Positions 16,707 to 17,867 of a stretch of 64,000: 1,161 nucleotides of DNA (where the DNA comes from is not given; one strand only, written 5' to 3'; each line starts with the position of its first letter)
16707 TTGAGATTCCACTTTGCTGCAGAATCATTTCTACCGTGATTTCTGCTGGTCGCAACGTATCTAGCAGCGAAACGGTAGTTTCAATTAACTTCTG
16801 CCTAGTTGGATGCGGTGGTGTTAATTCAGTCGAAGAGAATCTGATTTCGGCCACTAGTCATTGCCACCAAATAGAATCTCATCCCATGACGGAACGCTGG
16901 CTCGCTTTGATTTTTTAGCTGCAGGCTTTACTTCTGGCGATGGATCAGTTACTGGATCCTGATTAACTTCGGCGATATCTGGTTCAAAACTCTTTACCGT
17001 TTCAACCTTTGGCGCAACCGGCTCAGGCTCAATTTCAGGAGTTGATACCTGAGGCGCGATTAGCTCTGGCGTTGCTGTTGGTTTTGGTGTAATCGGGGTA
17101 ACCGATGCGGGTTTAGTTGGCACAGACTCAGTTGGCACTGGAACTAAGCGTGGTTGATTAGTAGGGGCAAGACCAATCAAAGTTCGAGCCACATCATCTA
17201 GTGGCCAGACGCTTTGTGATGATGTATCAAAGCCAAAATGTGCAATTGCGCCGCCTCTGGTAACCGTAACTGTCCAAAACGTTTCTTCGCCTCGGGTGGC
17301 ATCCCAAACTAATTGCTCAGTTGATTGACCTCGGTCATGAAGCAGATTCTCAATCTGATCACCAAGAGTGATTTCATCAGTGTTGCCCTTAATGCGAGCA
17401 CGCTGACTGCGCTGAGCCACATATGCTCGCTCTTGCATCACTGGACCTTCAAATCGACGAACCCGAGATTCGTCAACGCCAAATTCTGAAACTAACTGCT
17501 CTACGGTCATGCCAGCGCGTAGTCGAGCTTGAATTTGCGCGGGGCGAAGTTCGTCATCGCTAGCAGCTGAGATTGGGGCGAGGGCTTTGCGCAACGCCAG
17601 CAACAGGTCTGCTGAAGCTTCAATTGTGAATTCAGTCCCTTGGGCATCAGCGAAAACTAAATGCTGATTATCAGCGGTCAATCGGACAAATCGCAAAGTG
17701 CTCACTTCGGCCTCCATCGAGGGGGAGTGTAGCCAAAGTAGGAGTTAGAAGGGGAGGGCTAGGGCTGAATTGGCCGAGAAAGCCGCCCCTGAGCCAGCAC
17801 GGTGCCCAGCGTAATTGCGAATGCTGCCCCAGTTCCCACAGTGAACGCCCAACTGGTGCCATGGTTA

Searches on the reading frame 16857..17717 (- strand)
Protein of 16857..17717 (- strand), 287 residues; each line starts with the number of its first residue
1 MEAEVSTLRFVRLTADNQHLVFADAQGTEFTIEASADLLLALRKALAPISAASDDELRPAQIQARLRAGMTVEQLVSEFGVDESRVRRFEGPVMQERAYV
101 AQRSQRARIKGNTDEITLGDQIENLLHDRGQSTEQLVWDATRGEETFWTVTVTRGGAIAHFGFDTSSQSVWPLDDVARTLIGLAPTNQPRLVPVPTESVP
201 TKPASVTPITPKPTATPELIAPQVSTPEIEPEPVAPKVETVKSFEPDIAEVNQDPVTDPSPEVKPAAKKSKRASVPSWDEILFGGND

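Call 39: find_encoding_contigs(protein=window:16857-17717:-, flank=10000, max_places=10)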
Protein window:16857-17717:- (287 aa): no gene with exactly this product is on record in the collection.
